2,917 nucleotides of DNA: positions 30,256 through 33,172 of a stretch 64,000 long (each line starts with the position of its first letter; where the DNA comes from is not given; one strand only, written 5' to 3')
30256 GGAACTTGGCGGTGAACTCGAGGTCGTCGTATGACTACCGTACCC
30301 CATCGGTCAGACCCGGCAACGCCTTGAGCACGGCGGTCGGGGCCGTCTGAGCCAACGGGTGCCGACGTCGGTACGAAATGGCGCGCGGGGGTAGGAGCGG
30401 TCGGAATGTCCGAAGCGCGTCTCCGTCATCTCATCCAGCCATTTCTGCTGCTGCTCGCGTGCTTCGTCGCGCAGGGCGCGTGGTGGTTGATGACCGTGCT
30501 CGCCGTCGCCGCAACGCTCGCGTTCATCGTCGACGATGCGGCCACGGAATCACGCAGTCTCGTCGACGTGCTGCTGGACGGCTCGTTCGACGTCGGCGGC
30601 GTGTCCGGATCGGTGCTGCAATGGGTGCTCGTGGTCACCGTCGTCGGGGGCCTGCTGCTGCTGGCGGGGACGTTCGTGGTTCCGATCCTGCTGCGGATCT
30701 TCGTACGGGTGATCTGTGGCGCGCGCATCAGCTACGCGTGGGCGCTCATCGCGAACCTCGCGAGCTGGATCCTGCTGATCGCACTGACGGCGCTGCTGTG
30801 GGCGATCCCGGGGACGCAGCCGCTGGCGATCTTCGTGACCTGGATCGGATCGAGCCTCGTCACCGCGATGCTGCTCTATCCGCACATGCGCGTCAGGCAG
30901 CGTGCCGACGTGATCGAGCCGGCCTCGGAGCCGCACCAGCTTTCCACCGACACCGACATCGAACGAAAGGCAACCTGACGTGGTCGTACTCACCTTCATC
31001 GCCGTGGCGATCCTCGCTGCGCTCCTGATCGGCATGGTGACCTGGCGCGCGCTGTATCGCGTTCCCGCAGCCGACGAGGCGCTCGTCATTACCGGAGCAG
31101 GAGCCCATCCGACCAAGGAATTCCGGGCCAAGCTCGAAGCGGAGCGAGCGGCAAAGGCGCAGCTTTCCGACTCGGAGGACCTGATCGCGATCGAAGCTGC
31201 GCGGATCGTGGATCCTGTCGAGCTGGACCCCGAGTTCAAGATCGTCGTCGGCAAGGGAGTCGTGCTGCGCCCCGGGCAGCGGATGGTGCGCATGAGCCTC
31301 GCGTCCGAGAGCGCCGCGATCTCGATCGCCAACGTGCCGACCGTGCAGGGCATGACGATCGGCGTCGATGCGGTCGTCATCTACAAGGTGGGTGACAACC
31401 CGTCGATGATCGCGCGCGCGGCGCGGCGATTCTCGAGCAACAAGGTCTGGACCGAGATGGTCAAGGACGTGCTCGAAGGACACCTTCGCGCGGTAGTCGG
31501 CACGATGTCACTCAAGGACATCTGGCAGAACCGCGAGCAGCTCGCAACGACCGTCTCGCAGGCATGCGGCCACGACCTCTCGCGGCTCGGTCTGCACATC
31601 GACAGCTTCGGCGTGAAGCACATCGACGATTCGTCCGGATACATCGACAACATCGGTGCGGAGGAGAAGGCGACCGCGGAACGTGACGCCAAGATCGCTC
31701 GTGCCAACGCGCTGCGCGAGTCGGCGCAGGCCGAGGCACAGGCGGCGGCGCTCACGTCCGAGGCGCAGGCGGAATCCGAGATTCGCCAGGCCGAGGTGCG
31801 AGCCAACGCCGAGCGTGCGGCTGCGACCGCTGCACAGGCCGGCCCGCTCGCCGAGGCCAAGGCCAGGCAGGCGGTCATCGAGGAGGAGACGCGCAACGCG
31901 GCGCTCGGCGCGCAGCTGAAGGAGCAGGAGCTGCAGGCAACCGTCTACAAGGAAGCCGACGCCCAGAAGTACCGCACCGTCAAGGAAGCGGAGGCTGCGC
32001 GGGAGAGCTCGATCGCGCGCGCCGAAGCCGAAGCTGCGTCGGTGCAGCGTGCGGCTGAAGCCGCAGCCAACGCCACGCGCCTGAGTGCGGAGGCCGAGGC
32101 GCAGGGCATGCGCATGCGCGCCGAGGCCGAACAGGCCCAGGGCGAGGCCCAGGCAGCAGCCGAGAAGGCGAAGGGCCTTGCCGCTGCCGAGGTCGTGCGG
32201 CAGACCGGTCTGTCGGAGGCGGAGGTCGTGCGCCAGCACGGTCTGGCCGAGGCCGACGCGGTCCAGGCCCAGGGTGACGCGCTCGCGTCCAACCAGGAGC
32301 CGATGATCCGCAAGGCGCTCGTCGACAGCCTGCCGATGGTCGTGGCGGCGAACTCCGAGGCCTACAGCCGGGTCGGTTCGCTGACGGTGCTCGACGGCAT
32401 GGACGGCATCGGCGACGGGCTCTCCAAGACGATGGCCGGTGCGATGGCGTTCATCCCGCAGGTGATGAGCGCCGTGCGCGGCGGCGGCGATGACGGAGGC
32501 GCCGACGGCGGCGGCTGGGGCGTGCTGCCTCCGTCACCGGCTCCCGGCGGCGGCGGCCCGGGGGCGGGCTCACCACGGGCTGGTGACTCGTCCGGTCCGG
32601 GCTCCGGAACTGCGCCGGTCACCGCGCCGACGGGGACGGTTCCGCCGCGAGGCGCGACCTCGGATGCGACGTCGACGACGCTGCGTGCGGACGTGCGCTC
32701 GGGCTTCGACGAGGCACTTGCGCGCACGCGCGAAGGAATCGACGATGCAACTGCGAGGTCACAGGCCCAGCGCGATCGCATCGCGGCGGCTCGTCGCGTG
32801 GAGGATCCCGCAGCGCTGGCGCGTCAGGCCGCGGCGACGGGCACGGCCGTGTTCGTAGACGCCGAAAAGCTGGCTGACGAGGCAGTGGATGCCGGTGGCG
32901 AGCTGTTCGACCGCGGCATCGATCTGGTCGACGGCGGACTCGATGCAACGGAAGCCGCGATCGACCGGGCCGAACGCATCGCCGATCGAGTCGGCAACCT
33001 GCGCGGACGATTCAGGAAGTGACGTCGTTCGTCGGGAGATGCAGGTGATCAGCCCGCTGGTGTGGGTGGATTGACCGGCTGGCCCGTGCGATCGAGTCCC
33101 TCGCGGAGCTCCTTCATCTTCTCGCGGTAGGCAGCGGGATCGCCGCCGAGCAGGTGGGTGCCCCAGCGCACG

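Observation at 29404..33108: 3.7-kb module bracketed by imperfect 47-bp direct repeats derived from a convergent gene junction, consistent with Campbell-type integration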

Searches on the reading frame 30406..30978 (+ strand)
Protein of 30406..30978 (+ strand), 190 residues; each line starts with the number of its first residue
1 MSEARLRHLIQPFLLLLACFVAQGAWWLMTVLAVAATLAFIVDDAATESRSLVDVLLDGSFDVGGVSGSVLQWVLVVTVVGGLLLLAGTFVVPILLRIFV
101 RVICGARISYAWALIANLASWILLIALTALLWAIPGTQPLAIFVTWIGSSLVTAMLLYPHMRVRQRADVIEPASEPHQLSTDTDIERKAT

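Call 13: search_protein_families(library=pfam, proteins=[window:30406-30978:+], max_evalue=0.01)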
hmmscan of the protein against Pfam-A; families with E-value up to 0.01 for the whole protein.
window:30406-30978:+ (190 aa): 0 families
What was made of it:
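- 30406..30978 (+): 190-aa multi-pass membrane protein, always paired with the flotillin. No Pfam family. No Pfam hit (call 13).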

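Call 27: find_homologous_proteins(query=window:30406-30978:+, max_evalue=0.001)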
Query window:30406-30978:+ (190 aa): 11 proteins with E <= 0.001 among 2026 candidates.
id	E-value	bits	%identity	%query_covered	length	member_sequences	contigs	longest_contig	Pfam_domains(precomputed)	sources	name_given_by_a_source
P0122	2.1e-113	395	100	100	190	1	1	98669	-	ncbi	-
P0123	5.7e-67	243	66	91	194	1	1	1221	-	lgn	-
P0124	1.0e-65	239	62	100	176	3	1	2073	-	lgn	-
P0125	9.3e-63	229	62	100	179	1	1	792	-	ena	-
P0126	9.5e-63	229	59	100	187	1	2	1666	-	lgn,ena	-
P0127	3.5e-61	224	63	93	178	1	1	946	-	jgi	jgi:hypothetical protein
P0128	3.2e-59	218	60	94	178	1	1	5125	-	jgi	jgi:hypothetical protein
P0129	1.4e-54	203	55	99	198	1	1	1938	-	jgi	jgi:hypothetical protein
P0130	9.0e-52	194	62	78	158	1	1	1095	-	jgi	jgi:hypothetical protein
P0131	2.2e-50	189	54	92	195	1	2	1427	-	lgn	-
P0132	4.0e-50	188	52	96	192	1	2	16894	-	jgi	jgi:hypothetical protein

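Call 34: find_encoding_contigs(protein=P0123, flank=10000, max_places=4)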
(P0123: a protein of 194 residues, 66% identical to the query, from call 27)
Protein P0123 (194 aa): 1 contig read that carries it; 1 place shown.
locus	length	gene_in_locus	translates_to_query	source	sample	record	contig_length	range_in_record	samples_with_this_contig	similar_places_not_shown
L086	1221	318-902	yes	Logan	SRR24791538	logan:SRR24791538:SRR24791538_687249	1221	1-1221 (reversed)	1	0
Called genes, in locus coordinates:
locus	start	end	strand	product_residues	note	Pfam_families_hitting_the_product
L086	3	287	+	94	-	?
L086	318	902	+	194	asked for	-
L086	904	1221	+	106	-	?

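Call 35: find_encoding_contigs(protein=P0124, flank=10000, max_places=4)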
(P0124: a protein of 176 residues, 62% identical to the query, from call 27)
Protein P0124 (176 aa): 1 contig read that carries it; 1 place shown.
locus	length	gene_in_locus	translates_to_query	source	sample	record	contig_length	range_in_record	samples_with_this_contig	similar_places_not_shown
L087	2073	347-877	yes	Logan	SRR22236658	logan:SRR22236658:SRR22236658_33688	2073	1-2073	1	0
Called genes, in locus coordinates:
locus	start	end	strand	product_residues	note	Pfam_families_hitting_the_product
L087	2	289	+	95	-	?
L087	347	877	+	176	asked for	-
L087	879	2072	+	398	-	?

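Call 36: find_encoding_contigs(protein=P0128, flank=10000, max_places=4)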
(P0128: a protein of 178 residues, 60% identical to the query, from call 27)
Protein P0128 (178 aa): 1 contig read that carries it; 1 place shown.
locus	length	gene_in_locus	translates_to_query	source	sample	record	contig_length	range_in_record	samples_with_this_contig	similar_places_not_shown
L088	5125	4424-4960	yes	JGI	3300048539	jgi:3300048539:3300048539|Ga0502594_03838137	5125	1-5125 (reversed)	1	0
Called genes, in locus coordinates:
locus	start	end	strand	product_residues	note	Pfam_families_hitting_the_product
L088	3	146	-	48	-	?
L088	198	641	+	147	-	-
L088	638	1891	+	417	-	PF01566:Nramp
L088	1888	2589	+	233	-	PF05239:PRC (faint)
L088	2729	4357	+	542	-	PF07992:Pyr_redox_2 (faint), PF00890:FAD_binding_2, PF01266:DAO, PF12831:FAD_oxidored (weak), PF16901:DAO_C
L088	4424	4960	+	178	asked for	-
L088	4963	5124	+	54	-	?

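Call 51: search_protein_families(library=phrogs, proteins=[window:30406-30978:+], max_evalue=0.1)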
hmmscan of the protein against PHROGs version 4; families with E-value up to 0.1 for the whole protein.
window:30406-30978:+ (190 aa): 1 family
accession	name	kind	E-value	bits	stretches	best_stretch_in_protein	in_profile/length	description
phrog_26875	-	moron, auxiliary metabolic gene and host takeover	0.098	13.6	1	15-40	16-41/49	membrane protein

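Call 52: search_protein_families(library=padloc, proteins=[window:30406-30978:+], max_evalue=0.1)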
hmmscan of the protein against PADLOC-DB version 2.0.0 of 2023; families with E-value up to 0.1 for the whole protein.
window:30406-30978:+ (190 aa): 0 families

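Call 53: search_protein_families(library=ncbifam, proteins=[window:30406-30978:+], max_evalue=0.01)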
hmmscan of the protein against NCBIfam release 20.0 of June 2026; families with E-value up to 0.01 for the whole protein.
window:30406-30978:+ (190 aa): 0 families

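Call 68: find_encoding_contigs(protein=P0126, flank=10000, max_places=4)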
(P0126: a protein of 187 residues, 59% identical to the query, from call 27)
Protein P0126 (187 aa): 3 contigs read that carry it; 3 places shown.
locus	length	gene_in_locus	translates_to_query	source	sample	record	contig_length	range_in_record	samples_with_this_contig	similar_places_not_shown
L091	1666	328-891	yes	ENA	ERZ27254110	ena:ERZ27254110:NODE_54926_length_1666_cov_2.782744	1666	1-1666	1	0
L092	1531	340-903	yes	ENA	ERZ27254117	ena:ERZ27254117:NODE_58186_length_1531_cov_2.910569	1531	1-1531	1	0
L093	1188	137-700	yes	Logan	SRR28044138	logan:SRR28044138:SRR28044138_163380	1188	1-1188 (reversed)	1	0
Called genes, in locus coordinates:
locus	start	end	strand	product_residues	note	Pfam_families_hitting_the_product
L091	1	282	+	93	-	?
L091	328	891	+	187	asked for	-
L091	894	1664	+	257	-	?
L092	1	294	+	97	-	?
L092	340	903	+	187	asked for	-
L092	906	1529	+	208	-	?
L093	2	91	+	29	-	?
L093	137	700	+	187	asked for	-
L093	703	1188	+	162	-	?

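Call 69: find_encoding_contigs(protein=P0129, flank=10000, max_places=4)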
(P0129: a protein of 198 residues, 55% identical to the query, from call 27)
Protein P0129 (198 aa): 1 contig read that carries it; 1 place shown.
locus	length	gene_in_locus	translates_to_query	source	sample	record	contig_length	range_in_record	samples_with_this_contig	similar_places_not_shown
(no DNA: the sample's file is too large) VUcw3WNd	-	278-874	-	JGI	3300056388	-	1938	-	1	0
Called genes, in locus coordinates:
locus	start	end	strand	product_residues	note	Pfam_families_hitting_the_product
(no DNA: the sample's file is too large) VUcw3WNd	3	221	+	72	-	?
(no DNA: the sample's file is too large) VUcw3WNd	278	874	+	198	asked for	-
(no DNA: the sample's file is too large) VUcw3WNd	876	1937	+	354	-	?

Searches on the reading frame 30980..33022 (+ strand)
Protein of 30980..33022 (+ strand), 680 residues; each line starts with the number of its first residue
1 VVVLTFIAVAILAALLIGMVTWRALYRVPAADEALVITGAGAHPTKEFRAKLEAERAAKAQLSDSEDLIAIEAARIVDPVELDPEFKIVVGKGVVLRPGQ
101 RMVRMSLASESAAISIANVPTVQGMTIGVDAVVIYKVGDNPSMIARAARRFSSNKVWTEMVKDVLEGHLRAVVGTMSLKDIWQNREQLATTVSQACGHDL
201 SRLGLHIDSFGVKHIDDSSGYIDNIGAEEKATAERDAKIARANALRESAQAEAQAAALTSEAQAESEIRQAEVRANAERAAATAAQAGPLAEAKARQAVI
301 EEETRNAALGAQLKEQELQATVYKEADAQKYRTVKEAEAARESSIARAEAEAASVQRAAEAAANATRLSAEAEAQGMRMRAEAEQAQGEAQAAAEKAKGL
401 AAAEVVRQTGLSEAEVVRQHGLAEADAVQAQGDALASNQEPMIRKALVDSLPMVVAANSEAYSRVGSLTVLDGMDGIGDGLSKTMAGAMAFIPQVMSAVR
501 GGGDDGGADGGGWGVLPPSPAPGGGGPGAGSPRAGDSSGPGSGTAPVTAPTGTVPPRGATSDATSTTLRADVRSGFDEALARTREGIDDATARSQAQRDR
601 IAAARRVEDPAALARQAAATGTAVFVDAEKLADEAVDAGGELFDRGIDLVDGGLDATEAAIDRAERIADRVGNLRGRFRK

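Call 13: search_protein_families(library=pfam, proteins=[window:30980-33022:+], max_evalue=0.01)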
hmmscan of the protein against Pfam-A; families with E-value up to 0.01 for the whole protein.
window:30980-33022:+ (680 aa): 2 families
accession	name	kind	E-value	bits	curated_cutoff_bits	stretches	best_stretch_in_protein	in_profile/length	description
PF01145.31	Band_7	-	2.7e-22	80.1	23.6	1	89-244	20-174/176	SPFH domain / Band 7 family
PF15975.10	Flot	-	5.6e-05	23.7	27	1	411-498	10-104/124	Flotillin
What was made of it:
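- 30980..33022 (+): 680-aa flotillin (SPFH/Band 7 domain, Flot region, and a long Ala/Glu-rich and Gly/Pro-rich C-terminal part). Second cargo block. Pfam Band_7 E 2.7e-22; Flot 5.6e-5, below the curated cut-off (call 13).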

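Call 26: find_homologous_proteins(query=window:30980-33022:+, max_evalue=1e-10)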
Query window:30980-33022:+ (680 aa): 1646 proteins with E <= 1e-10 among 8000 candidates; the best 120 are listed.
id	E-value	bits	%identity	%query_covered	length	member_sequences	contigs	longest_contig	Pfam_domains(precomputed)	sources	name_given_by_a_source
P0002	0.0e+0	1261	91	100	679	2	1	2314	PF01145.32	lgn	-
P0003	3.8e-296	1002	86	73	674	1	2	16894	PF01145.32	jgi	jgi:uncharacterized membrane protein YqiK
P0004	4.8e-275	932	74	97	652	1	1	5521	PF01145.32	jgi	jgi:uncharacterized membrane protein YqiK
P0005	8.4e-273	925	70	98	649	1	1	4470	PF01145.32,PF15975.11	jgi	jgi:flotillin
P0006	1.0e-269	915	69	100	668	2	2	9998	PF01145.32,PF15975.11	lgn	-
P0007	4.8e-151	523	45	98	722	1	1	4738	PF01145.32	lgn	-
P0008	8.4e-146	505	47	96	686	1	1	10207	PF01145.32,PF15975.11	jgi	jgi:uncharacterized membrane protein YqiK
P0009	6.7e-115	403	45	74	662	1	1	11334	PF01145.32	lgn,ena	-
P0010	8.6e-115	403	45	75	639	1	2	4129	PF01145.32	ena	-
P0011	7.3e-113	397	44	73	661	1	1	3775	PF01145.32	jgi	jgi:uncharacterized membrane protein YqiK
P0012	9.4e-104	367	46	72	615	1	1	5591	PF01145.32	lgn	-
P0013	2.5e-102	362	43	73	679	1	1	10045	PF01145.32,PF15975.11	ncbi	-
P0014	7.8e-80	288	42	71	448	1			PF01145.32,PF15975.11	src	-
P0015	9.7e-80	287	44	63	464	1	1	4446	PF01145.32,PF15975.11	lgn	-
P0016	1.6e-79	286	39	75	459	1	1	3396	PF01145.32,PF15975.11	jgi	-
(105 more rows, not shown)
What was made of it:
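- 30980..33022 (+): Homologues at 69-91% identity (call 26).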

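Call 28: find_encoding_contigs(protein=P0003, flank=10000, max_places=4)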
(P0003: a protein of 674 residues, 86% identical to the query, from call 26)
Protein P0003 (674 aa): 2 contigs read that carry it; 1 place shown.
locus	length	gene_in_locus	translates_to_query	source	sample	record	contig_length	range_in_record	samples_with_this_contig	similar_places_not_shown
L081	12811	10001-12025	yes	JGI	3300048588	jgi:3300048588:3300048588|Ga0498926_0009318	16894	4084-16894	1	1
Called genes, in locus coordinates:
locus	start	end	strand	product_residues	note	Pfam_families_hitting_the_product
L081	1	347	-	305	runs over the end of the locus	PF02424:ApbE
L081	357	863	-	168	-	-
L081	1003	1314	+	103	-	-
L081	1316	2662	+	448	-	PF01794:Ferric_reduct, PF00175:NAD_binding_1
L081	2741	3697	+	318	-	-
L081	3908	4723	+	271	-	PF03781:FGE-sulfatase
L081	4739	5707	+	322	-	PF08240:ADH_N, PF00107:ADH_zinc_N, PF13602:ADH_zinc_N_2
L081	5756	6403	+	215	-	PF00561:Abhydrolase_1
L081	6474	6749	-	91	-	PF09851:SHOCT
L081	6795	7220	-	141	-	PF19850:DUF6325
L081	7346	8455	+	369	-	-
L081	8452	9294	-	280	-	PF10223:Menorin_N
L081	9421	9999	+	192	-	-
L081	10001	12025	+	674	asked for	PF01145:Band_7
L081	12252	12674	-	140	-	-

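Call 29: find_encoding_contigs(protein=P0006, flank=10000, max_places=4)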
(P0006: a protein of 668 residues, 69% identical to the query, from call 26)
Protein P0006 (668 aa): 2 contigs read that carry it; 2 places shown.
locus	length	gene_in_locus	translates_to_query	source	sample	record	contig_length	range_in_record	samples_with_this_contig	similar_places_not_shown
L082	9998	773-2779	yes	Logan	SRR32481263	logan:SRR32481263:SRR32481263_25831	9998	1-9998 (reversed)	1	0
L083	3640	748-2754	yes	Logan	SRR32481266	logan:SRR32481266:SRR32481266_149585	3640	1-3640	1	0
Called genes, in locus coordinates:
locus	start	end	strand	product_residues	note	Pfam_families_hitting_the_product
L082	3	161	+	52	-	?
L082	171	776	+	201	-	-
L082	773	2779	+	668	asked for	PF01145:Band_7, PF15975:Flot (weak)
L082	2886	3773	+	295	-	-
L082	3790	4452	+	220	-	-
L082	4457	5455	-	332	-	-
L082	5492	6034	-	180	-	PF00857:Isochorismatase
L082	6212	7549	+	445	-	PF01488:Shikimate_DH (faint), PF02254:TrkA_N, PF02558:ApbA (faint), PF02737:3HCDH_N (faint), PF03807:F420_oxidored (faint), PF07992:Pyr_redox_2 (faint), PF02254:TrkA_N, PF02080:TrkA_C, +2 more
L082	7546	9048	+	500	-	PF02386:TrkH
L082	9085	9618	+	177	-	-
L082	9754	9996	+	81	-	?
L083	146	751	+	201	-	-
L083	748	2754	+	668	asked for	PF01145:Band_7, PF15975:Flot (weak)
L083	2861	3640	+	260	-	?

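Call 30: find_encoding_contigs(protein=P0004, flank=10000, max_places=4)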
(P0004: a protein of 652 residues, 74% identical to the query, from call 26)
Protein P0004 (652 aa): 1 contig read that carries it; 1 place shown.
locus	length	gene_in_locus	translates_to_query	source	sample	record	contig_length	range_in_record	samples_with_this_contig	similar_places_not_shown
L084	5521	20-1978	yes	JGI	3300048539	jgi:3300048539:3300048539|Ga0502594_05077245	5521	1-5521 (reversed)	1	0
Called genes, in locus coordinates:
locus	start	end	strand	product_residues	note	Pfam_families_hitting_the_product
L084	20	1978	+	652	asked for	PF01145:Band_7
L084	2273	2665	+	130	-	PF14478:DUF4430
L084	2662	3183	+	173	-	PF20221:DUF6580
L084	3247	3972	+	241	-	PF02557:VanY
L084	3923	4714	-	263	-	-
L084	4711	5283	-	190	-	PF04542:Sigma70_r2, PF08281:Sigma70_r4_2, PF04545:Sigma70_r4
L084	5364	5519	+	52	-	?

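Call 31: find_encoding_contigs(protein=P0002, flank=10000, max_places=4)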
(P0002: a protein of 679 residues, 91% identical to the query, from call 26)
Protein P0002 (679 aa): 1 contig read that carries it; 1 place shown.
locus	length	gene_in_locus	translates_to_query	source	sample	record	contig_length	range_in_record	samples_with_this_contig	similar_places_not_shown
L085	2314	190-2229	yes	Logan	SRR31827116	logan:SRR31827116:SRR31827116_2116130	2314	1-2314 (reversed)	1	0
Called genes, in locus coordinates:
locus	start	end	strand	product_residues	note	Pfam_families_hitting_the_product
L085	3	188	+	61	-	?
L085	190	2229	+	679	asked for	PF01145:Band_7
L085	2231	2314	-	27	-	?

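Call 45: find_encoding_contigs(protein=P0005, flank=10000, max_places=4)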
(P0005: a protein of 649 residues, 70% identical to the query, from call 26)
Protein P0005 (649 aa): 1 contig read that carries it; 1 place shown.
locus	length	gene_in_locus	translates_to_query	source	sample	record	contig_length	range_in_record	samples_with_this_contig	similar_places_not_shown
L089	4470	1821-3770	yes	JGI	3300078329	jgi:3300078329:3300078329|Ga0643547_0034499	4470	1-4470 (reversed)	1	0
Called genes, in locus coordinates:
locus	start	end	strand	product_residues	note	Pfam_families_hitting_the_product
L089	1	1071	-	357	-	?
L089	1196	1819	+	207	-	-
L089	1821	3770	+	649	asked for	PF01145:Band_7, PF15975:Flot (weak)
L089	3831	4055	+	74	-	-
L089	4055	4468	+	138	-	?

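Call 52: search_protein_families(library=padloc, proteins=[window:30980-33022:+], max_evalue=0.1)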
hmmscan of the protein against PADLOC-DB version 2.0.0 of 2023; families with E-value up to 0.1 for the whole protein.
window:30980-33022:+ (680 aa): 0 families

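Call 53: search_protein_families(library=ncbifam, proteins=[window:30980-33022:+], max_evalue=0.01)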
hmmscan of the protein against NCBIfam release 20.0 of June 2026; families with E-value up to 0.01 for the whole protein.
window:30980-33022:+ (680 aa): 1 family
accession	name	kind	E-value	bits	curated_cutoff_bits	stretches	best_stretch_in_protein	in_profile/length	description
NF058507.1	FlotScfldFlot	equivalog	6.6e-58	196.9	700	2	85-384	50-374/477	flotillin lipid rafts scaffold protein FloT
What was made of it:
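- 30980..33022 (+): NCBIfam FloT model 6.6e-58, below the equivalog cut-off (call 53).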

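Call 65: find_related_loci(query=window:30980-33022:+, collection=metagenome_contigs, flank=10000)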
Query window:30980-33022:+ (680 aa) in metagenome_contigs; peptide patterns used: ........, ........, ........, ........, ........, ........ (x = any residue, [..] = any of these).
374 stretches matched a pattern, but none encodes a relative of the query by tblastn (E <= 1e-3).

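Call 67: find_related_loci(query=A4, collection=metagenome_contigs, flank=10000)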
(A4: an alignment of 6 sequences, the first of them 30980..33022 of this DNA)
Query A4 (680 aa) in metagenome_contigs; peptide patterns used: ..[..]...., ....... (x = any residue, [..] = any of these).
410 stretches matched a pattern; 1 encode a relative of the query (tblastn E <= 1e-3); 1 distinct loci.
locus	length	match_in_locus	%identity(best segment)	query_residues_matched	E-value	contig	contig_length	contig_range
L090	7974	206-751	25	104-277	1e-7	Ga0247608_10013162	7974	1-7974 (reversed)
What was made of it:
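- Tried and rejected: Two metagenome scans with the flotillin (a single sequence, then a family alignment) found nothing useful (calls 65, 67).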
